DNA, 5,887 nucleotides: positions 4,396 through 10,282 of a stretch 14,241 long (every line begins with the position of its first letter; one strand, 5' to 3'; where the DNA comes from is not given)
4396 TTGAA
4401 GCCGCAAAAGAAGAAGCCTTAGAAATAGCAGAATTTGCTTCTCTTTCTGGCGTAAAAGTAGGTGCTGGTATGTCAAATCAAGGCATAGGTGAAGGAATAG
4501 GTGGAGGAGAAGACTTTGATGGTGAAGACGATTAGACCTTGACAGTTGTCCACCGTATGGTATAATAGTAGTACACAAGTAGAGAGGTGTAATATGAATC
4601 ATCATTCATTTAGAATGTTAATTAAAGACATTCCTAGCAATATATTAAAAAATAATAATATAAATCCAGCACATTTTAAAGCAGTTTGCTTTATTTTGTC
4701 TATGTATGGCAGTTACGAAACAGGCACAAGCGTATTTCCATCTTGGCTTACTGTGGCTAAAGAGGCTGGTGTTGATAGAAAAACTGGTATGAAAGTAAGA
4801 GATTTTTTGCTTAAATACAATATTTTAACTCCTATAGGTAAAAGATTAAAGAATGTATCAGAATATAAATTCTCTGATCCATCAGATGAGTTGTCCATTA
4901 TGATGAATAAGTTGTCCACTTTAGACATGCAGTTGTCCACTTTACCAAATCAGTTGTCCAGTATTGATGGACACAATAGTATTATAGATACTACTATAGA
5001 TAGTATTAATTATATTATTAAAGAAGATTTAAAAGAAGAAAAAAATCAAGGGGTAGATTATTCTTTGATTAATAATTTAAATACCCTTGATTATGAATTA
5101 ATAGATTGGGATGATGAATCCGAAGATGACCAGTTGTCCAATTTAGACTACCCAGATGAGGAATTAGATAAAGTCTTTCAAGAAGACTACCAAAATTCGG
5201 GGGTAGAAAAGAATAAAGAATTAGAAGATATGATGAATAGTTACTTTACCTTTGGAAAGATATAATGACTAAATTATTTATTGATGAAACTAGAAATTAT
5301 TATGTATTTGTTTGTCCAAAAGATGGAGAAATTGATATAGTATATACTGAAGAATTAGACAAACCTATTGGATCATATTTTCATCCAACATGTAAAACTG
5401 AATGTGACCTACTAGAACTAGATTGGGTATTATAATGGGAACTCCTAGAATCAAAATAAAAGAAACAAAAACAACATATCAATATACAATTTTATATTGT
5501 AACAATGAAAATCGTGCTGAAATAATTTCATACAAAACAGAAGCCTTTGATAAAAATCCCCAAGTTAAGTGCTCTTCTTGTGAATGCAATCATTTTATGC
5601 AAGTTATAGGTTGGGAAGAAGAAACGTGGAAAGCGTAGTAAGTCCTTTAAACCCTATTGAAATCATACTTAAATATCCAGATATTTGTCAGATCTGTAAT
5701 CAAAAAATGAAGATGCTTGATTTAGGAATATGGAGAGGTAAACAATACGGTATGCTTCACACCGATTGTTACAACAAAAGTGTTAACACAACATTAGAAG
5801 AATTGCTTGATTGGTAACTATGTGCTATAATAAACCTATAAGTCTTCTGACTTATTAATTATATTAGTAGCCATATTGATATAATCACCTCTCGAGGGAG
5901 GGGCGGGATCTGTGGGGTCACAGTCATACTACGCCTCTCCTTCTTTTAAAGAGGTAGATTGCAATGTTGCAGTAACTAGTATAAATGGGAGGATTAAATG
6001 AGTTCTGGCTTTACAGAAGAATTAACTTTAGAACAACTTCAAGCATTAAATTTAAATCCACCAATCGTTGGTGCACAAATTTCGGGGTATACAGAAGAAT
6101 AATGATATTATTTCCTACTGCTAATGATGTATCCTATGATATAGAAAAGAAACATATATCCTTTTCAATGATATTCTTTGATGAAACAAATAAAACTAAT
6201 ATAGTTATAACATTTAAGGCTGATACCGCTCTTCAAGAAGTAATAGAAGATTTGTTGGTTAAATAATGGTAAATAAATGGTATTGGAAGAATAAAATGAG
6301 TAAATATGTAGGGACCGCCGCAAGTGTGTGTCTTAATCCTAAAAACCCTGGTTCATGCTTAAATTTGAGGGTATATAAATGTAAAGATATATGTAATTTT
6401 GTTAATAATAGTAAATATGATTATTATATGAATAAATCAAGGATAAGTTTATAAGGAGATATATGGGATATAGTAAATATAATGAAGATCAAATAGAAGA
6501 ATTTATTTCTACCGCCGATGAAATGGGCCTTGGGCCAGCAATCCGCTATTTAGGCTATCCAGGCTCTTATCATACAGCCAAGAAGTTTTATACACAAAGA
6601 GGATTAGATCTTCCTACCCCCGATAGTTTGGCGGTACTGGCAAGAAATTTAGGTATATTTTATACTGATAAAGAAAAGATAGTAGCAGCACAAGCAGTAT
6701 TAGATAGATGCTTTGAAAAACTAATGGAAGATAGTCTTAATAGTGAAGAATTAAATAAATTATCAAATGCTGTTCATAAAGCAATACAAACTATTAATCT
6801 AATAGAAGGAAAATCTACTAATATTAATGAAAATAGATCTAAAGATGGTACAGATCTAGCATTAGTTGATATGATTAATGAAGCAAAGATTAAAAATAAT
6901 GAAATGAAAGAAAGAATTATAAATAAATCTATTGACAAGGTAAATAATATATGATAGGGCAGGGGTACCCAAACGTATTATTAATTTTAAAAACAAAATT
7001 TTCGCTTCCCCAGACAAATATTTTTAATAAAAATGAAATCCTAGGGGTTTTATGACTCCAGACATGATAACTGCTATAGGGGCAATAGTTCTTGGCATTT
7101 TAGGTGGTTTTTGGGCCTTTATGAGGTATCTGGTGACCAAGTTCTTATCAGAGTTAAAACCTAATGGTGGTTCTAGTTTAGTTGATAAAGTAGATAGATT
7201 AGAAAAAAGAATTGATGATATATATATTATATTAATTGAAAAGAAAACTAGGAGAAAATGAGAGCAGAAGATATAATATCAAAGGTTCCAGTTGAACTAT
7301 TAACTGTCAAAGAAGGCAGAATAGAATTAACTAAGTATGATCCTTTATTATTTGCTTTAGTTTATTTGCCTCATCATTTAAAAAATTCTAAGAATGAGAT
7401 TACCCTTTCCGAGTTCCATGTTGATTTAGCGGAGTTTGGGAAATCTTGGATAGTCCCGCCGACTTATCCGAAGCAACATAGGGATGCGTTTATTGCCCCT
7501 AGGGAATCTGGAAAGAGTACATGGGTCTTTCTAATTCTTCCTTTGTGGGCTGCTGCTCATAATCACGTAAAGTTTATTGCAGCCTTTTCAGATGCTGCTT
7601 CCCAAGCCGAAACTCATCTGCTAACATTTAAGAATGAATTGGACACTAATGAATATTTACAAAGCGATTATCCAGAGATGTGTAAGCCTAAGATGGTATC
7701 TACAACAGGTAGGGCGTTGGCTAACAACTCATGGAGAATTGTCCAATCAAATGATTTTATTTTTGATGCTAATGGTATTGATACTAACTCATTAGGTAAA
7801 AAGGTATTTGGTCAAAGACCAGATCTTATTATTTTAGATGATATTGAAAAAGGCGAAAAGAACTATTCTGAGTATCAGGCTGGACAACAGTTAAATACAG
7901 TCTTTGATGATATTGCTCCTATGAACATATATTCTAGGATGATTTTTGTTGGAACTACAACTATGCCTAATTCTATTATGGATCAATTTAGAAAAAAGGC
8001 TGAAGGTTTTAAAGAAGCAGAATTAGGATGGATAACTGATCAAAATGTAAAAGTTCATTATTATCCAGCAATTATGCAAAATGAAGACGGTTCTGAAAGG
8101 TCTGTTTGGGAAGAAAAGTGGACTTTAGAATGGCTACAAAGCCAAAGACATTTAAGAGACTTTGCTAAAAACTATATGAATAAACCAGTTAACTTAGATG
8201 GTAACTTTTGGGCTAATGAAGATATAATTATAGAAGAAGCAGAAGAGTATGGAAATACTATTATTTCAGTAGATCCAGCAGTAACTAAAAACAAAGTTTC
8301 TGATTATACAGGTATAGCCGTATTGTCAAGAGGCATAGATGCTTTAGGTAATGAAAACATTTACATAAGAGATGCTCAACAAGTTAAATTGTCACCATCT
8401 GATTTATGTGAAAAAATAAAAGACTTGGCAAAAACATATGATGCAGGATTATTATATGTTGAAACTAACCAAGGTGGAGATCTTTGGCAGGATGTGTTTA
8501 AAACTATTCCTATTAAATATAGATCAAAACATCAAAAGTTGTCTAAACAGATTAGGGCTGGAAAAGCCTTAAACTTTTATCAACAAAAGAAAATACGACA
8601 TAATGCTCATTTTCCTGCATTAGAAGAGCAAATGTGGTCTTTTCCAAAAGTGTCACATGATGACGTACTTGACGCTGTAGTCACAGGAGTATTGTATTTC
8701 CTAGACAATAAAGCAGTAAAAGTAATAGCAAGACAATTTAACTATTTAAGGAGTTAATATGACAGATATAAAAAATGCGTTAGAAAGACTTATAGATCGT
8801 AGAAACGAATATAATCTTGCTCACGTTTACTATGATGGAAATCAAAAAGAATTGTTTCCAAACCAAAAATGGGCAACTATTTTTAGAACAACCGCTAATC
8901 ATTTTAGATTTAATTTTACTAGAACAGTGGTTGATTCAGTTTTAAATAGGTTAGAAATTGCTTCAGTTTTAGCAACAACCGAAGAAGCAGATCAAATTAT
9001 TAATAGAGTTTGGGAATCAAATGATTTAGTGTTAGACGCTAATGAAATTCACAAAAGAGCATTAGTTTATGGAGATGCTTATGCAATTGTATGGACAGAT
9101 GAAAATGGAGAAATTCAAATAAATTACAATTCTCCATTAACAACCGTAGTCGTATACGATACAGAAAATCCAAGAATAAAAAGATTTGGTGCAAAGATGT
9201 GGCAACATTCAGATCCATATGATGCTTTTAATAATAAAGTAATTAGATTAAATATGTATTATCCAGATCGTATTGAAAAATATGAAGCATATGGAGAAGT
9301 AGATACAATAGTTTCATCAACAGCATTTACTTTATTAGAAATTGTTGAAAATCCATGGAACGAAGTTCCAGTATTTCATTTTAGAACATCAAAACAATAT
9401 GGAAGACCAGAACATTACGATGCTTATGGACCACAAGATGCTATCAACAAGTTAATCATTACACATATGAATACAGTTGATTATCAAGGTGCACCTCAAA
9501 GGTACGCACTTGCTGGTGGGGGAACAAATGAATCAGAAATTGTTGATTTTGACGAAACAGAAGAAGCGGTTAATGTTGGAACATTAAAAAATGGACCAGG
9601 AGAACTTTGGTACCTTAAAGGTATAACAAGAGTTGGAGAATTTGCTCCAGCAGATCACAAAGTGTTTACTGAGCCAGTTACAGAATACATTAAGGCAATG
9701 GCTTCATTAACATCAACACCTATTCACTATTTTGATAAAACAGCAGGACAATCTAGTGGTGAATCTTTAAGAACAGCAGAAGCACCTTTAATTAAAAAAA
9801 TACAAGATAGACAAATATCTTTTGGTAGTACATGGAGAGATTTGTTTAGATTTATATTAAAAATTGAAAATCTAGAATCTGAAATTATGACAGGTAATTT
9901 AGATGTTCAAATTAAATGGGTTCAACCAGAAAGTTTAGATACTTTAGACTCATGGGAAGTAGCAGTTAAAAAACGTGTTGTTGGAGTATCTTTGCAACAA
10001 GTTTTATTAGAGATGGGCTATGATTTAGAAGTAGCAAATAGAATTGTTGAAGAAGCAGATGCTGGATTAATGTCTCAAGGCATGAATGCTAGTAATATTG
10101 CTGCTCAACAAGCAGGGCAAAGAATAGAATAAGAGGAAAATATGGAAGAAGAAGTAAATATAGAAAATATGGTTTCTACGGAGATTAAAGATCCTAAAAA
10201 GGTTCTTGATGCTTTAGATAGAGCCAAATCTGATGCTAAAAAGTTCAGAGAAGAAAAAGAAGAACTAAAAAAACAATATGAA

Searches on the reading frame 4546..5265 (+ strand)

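Call 4: search_protein_families(library=phrogs, proteins=[window:4546-5265:+], max_evalue=0.01)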
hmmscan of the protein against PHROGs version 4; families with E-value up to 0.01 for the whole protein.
window:4546-5265:+ (239 aa): 1 family
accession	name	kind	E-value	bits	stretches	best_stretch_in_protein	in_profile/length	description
phrog_4355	-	unknown function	0.0053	18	1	112-216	32-134/143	-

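Call 7: search_protein_families(library=pfam, proteins=[window:4546-5265:+], max_evalue=0.1)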
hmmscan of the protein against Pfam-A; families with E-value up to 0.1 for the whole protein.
window:4546-5265:+ (239 aa): 3 families
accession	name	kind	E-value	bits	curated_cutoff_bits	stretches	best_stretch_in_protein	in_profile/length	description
PF15397.11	DUF4618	-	0.0071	16.3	34.9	1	76-140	32-93/258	Domain of unknown function (DUF4618)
PF05478.16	Prominin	-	0.045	12.3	34.3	1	93-229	218-350/799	Prominin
PF05911.16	FPP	-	0.056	12.1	40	1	102-216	708-822/871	Filament-like plant protein, long coiled-coil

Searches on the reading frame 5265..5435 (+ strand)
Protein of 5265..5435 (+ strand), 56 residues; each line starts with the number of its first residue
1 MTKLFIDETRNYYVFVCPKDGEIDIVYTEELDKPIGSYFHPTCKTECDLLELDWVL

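Call 8: search_protein_families(library=phrogs, proteins=[window:5265-5435:+], max_evalue=0.1)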
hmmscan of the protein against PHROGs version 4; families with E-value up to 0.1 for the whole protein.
window:5265-5435:+ (56 aa): 0 families

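Call 44: search_protein_families(library=pfam, proteins=[window:5265-5435:+], max_evalue=0.1)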
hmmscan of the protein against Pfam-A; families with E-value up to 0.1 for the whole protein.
window:5265-5435:+ (56 aa): 1 family
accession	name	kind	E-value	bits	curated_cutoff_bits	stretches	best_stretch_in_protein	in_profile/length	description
PF07754.17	HVO_2753_ZBP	-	0.027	14.7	33.2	1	9-43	11-45/46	Small zinc finger protein HVO_2753-like, Zn-binding pocket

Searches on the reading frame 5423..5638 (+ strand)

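Call 8: search_protein_families(library=phrogs, proteins=[window:5423-5638:+], max_evalue=0.1)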
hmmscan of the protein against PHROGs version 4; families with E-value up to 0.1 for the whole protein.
window:5423-5638:+ (71 aa): 0 families

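Call 44: search_protein_families(library=pfam, proteins=[window:5423-5638:+], max_evalue=0.1)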
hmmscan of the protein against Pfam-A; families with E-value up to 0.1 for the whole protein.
window:5423-5638:+ (71 aa): 1 family
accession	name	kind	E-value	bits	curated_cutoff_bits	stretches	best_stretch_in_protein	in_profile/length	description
PF13058.12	DUF3920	-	0.038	14.6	27.3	1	44-69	25-50/126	Protein of unknown function (DUF3920)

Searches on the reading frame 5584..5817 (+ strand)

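Call 8: search_protein_families(library=phrogs, proteins=[window:5584-5817:+], max_evalue=0.1)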
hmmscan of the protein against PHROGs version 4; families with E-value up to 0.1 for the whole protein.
window:5584-5817:+ (77 aa): 0 families

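Call 44: search_protein_families(library=pfam, proteins=[window:5584-5817:+], max_evalue=0.1)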
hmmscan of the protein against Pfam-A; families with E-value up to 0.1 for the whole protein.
window:5584-5817:+ (77 aa): 1 family
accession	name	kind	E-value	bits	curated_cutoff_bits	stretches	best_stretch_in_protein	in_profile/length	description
PF14471.11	DUF4428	-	0.00048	20.4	27.8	1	34-68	1-32/51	Domain of unknown function (DUF4428)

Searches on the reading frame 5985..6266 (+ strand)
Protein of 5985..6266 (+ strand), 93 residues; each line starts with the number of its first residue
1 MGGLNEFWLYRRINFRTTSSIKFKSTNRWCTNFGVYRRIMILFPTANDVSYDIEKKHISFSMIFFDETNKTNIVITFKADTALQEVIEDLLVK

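Call 8: search_protein_families(library=phrogs, proteins=[window:5985-6266:+], max_evalue=0.1)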
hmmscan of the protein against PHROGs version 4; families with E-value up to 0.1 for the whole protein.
window:5985-6266:+ (93 aa): 1 family
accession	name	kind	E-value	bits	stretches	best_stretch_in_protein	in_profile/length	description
phrog_8087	-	unknown function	0.098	13.7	0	52-92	34-74/91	-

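Call 44: search_protein_families(library=pfam, proteins=[window:5985-6266:+], max_evalue=0.1)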
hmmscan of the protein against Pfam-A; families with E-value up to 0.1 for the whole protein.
window:5985-6266:+ (93 aa): 2 families
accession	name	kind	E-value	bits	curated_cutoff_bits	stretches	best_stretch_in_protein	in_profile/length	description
PF15587.11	Imm9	-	0.0015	19.1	25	1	6-89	43-126/149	Immunity protein 9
PF25409.1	PH_33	-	0.041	14.2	23.8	1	45-90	88-135/141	Fungal PH-like domain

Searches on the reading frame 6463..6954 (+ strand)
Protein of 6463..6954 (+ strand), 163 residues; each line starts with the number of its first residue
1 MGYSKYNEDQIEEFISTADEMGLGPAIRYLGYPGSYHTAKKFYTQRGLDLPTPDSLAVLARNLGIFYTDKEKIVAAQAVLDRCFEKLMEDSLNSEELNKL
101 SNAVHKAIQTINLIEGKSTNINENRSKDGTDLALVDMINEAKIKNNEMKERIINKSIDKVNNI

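Call 4: search_protein_families(library=phrogs, proteins=[window:6463-6954:+], max_evalue=0.01)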
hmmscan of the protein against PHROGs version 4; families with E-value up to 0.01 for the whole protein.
window:6463-6954:+ (163 aa): 0 families

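Call 7: search_protein_families(library=pfam, proteins=[window:6463-6954:+], max_evalue=0.1)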
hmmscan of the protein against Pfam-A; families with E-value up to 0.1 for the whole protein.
window:6463-6954:+ (163 aa): 1 family
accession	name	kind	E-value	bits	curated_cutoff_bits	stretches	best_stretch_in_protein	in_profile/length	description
PF08918.16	PhoQ_Sensor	-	0.065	13.6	22.9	1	45-124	58-137/179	PhoQ Sensor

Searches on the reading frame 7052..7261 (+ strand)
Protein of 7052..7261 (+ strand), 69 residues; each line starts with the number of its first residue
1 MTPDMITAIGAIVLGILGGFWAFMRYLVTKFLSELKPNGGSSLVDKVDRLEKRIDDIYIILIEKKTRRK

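Call 8: search_protein_families(library=phrogs, proteins=[window:7052-7261:+], max_evalue=0.1)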
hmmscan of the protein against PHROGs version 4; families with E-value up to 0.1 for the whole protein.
window:7052-7261:+ (69 aa): 3 families
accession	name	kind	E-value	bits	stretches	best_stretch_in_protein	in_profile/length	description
phrog_9869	-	unknown function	1.7e-08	35.4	1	28-58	62-92/98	-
phrog_17058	-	unknown function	0.011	16.5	1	43-61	11-29/63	-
phrog_462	-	other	0.02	16.1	1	6-58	10-64/101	lipoprotein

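Call 44: search_protein_families(library=pfam, proteins=[window:7052-7261:+], max_evalue=0.1)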
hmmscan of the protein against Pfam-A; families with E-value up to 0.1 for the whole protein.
window:7052-7261:+ (69 aa): 3 families
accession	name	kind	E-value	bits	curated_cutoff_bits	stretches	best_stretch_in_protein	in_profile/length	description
PF01865.21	PhoU_div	-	0.067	13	24.4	1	38-64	148-171/214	Protein of unknown function DUF47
PF13314.11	DUF4083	-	0.072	13.5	25.4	0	10-64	12-56/57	Domain of unknown function (DUF4083)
PF05356.16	Phage_Coat_B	-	0.086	13.3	23.5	0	6-24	32-50/56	Inovirus Coat protein B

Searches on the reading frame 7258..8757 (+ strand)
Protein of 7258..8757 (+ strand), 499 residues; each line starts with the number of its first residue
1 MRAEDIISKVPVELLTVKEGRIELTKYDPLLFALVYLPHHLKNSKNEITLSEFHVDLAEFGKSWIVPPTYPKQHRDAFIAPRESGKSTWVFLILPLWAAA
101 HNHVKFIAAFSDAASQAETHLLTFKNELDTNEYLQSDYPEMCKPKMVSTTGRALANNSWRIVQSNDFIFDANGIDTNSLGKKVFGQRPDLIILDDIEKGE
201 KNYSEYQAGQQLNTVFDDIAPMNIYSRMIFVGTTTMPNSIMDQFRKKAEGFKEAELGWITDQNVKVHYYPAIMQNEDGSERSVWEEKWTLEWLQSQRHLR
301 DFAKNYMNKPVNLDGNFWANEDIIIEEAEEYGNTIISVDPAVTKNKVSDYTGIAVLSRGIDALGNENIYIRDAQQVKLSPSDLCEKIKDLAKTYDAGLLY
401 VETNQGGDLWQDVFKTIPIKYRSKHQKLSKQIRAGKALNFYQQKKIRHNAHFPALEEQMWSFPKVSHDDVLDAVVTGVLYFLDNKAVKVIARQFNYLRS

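Call 4: search_protein_families(library=phrogs, proteins=[window:7258-8757:+], max_evalue=0.01)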
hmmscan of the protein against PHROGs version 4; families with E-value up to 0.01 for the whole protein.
window:7258-8757:+ (499 aa): 6 families
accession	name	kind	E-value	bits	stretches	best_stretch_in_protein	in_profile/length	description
phrog_38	-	head and packaging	2.6e-74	252.3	1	21-488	266-710/760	terminase large subunit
phrog_5573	-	head and packaging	1.2e-13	52.1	1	265-474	13-227/250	terminase large subunit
phrog_14112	-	unknown function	9.1e-11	42.7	1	48-219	80-243/247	-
phrog_4758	-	head and packaging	0.0013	19.1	1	74-208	58-179/243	terminase large subunit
phrog_17672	-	head and packaging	0.0035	17.3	1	79-244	71-227/395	terminase large subunit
phrog_20726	-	unknown function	0.0046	17.6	0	333-408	2-76/199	-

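Call 7: search_protein_families(library=pfam, proteins=[window:7258-8757:+], max_evalue=0.1)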
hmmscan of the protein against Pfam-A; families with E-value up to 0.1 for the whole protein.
window:7258-8757:+ (499 aa): 3 families
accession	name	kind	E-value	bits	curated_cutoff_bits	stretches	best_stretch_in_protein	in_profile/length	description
PF17289.8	Terminase_6C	-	3.6e-10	40.5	22.6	1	336-476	1-150/155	Terminase RNaseH-like domain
PF22530.2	Terminase-T7_RNaseH-like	-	0.054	14.2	27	0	363-417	18-73/108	Terminase Bacteriophage T7, Ribonuclease H-like domain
PF00004.35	AAA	-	0.061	14.2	21.2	0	175-246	45-121/131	ATPase family associated with various cellular activities (AAA)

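Call 9: search_dna_similar(collection=phages, mode=protein, query=window:7258-8757:+, max_rows=25)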
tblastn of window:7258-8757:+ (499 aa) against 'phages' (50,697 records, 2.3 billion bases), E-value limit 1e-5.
Records with a match: 286; places in all: 288; records where one place covers at least 80% of the query: 41.
Best place of each record, by identity: <60% 286.
By first word of the organism name: Ralstonia 93; Pseudomonas 75; Streptomyces 16; Bacteriophage 16; Microbacterium 7; Arthrobacter 7; Bacillus 6; Escherichia 6; Klebsiella 4; Burkholderia 4; and 31 more.
By host as written in the record: Ralstonia solanacearum 65; - 35; Pseudomonas aeruginosa 29; Pseudomonas aeruginosa PA14 17; Ralstonia solanacearum Race 3, Biovar 1 6; Streptomyces viridochromogenes DSM40736 5; Escherichia coli K-12 5; Streptomyces mirabilis NRRL B-2400 3; and 88 more.
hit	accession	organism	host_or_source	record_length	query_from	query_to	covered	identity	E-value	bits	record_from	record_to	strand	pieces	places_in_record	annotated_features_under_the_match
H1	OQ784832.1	Streptomyces phage Mulchroom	Streptomyces phage MulchMansion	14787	1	497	99%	53.5%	2e-87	559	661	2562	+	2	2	2: terminase large subunit | right and left terminal repeats are identical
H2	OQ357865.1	Satellite phage MiniFlayer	Streptomyces mirabilis NRRL B-2400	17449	1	497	100%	43.8%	2e-137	443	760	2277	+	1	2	2: terminase large subunit | right and left terminal repeats are identical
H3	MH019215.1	Streptomyces phage Yara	Streptomyces toxytricini NRRL B-5426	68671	14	499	97%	41.6%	1e-120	395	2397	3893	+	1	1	7: terminase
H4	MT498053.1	Streptomyces phage PHTowN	Streptomyces viridochromogenes DSM40736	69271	14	488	95%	41.8%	8e-114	375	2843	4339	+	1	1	8: terminase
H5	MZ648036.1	Streptomyces phage Lizz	Streptomyces viridochromogenes DSM40736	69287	14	488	95%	41.8%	8e-114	375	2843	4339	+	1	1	8: terminase large subunit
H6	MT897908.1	Streptomyces phage ShakeNBake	Streptomyces viridochromogenes DSM40736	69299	14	488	95%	41.8%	8e-114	375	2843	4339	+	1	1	8: terminase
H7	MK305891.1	Streptomyces phage Gibson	Streptomyces griseus ATCC 10137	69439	14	482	94%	41.6%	3e-111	368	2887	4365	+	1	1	8: terminase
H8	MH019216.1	Streptomyces phage Wentworth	Streptomyces griseus ATCC 10137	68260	14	482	94%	41.2%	3e-112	371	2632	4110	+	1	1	8: terminase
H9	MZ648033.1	Streptomyces phage Rooney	Streptomyces viridochromogenes DSM40736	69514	14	482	94%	41.2%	1e-110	366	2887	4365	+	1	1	8: terminase large subunit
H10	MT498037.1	Streptomyces phage Dryad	Streptomyces viridochromogenes DSM40736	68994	14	482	94%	41.2%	4e-112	370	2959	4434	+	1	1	9: terminase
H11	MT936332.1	Streptomyces phage phiRKBJ001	Streptomyces sp. RKBHB-173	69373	14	482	94%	41.1%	7e-111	367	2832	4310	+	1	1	terminase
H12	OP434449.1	Microbacterium phage OscarSo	Microbacterium radiodurans NRRL B-24799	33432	25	496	95%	40.7%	3e-106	353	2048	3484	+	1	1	6: terminase large subunit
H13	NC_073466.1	Microbacterium phage OscarSo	Microbacterium radiodurans NRRL B-24799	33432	25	496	95%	40.7%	3e-106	353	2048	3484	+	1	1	6: terminase large subunit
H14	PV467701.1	Microbacterium phage Isperia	Microbacterium paraoxydans NRRL B-24275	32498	19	482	93%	41.3%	3e-106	353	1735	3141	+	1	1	6: terminase large subunit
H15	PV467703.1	Microbacterium phage Wyvern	Microbacterium paraoxydans NRRL B-24275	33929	19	482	93%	41.3%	1e-102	343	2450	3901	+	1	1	8: terminase large subunit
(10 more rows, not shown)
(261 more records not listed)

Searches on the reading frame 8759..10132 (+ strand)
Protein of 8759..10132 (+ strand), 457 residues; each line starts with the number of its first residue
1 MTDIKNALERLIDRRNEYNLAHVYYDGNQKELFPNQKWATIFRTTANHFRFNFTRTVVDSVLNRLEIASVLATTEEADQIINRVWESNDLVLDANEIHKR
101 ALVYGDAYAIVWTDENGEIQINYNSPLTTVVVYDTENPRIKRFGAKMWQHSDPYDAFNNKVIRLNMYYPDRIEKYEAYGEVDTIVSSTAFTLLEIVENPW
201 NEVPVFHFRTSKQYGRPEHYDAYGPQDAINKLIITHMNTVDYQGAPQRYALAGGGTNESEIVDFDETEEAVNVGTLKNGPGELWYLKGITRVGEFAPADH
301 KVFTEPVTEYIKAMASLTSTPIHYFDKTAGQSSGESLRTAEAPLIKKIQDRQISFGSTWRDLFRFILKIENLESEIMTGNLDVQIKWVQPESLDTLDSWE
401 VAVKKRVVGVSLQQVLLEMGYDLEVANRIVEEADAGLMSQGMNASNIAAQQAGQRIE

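Call 4: search_protein_families(library=phrogs, proteins=[window:8759-10132:+], max_evalue=0.01)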
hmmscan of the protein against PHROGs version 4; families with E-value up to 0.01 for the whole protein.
window:8759-10132:+ (457 aa): 2 families
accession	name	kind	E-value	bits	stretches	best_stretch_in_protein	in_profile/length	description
phrog_104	-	head and packaging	5.9e-67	227.5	1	5-450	45-486/550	portal protein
phrog_64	-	head and packaging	1.1e-30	107.7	1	4-419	74-477/547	portal protein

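Call 7: search_protein_families(library=pfam, proteins=[window:8759-10132:+], max_evalue=0.1)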
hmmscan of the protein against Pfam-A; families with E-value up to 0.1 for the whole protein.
window:8759-10132:+ (457 aa): 1 family
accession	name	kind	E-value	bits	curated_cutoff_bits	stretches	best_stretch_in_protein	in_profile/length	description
PF05133.19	SPP1_portal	-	3.1e-25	89.4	25.5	1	10-418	7-391/416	Phage portal protein, SPP1 Gp6-like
